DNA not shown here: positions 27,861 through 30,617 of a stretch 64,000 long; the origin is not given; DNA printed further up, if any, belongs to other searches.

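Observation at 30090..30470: NrdD carries a C-terminal thioredoxin-like CPHC domain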

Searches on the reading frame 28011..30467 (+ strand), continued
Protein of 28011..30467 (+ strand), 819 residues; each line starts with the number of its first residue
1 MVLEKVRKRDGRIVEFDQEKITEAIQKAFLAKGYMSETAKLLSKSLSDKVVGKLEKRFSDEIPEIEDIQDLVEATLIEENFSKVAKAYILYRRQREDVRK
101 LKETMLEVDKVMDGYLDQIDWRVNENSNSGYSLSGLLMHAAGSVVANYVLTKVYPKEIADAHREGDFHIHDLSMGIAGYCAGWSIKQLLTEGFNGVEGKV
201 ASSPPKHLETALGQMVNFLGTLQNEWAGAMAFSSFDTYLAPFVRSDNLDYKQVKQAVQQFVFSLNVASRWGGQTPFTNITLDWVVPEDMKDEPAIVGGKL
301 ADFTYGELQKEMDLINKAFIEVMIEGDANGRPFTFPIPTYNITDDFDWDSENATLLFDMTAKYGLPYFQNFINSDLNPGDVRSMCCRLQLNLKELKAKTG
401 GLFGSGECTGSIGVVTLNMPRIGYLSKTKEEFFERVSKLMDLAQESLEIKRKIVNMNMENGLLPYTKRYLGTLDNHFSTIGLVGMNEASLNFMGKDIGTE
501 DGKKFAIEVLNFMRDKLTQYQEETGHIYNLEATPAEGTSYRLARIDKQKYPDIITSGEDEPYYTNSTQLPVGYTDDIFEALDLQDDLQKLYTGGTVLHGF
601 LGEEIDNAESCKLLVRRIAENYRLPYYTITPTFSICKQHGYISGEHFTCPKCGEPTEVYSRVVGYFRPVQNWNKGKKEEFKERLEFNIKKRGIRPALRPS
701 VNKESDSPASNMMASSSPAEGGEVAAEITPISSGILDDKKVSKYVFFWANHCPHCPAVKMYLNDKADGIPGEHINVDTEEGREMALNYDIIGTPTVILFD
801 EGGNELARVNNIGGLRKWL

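Call 62: find_encoding_contigs(protein=P0132, flank=5000, max_places=2)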
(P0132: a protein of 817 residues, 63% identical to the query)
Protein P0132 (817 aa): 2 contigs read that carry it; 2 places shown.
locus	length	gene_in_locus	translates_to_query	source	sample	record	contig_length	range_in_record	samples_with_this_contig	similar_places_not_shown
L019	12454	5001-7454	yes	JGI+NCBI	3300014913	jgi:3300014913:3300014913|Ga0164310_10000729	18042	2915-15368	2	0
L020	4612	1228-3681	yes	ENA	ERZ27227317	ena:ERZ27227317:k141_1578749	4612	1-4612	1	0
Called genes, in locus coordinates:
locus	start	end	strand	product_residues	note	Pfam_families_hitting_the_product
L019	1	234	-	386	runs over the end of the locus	PF01676:Metalloenzyme, PF10143:PhosphMutase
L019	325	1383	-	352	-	PF00291:PALP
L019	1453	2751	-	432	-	PF03447:NAD_binding_3, PF00742:Homoserine_dh, PF01842:ACT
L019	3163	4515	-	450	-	-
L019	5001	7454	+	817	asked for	PF03477:ATP-cone, PF13597:NRDD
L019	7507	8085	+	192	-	PF04055:Radical_SAM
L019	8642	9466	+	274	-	PF13181:TPR_8 (faint), PF13174:TPR_6 (faint), PF13525:YfiO (weak), PF13432:TPR_16, PF13432:TPR_16 (weak), PF13424:TPR_12, PF00515:TPR_1 (weak), PF07719:TPR_2 (weak), +8 more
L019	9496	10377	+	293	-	PF13174:TPR_6 (faint), PF13512:TPR_18 (faint), PF13525:YfiO (faint)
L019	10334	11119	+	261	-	PF00175:NAD_binding_1, PF10418:DHODB_Fe-S_bind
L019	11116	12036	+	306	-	PF01180:DHO_dh, PF00977:His_biosynth (faint), PF01207:Dus, PF03060:NMO (weak)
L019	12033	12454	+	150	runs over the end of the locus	PF03330:DPBB_1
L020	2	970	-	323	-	?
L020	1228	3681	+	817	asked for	PF03477:ATP-cone, PF13597:NRDD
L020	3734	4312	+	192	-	PF04055:Radical_SAM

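Call 63: find_encoding_contigs(protein=window:28011-30467:+, flank=1000, max_places=3)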
Protein window:28011-30467:+ (819 aa): no gene with exactly this product is on record in the collection.

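Call 80: predict_structure(alignment_id=A4)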
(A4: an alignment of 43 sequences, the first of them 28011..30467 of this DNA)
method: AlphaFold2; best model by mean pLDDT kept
length: 819 residues; sequences in the alignment: 43
mean_pLDDT: 78.5   pTM: 0.70
mean pLDDT of the five models: 78.5, 77.1, 76.3, 75.9, 72.8
residues with pLDDT >= 90: 268; 70-90: 358; 50-70: 100; < 50: 93
segments of 3 or more residues with pLDDT < 50: 101-130, 387-396, 398-406, 694-737
pLDDT, mean of each block of 10 residues (from residue 1): 80 88 84 82 91 85 87 89 76 62 40 33 40 60 73 87 84 67 80 73 91 88 69 90 98 97 75 67 90 93 96 98 88 87 92 94 88 77 52 48 49 87 98 97 93 86 81 78 91 93 93 91 84 68 90 91 71 76 83 71 72 90 83 90 91 92 75 81 72 46 31 26 24 43 94 91 79 95 93 93 90 82
secondary structure, 60 per line:
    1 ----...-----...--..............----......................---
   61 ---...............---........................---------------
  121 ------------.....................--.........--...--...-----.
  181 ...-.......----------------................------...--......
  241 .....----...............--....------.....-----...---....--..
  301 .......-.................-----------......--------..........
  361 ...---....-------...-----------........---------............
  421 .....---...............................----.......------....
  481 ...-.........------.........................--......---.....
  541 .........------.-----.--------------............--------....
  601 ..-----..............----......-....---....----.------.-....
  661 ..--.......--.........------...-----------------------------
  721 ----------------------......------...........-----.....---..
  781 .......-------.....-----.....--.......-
elements in order (helices of 4 or more, strands of 3 or more residues): E5-7 E13-15 H18-31 H36-57 H65-78 H82-105 H133-153 H156-164 E167-169 E180-183 H185-191 H208-223 E230-232 H235-245 H250-264 H267-270 E277-281 E293-296 E299-304 H309-325 E337-342 H351-363 E367-370 H392-399 E409-418 H419-425 H429-459 H464-470 E477-483 H485-493 H500-524 E527-532 H536-549 H577-588 E597-602 H608-621 E626-631 E633-636 E640-643 E657-662 E665-668 H674-682 E743-748 H755-765 E771-775 H779-787 E795-799 E805-809 H812-818
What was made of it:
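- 30081..30233 (+): Low-complexity flexible linker (aa 691-741). AlphaFold2 pLDDT is below 50 for aa 694-737 (call 80).
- The linker is predicted disordered, so it can act as a tether (call 80). The finger-loop segment 387-406 has low model confidence (call 80).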
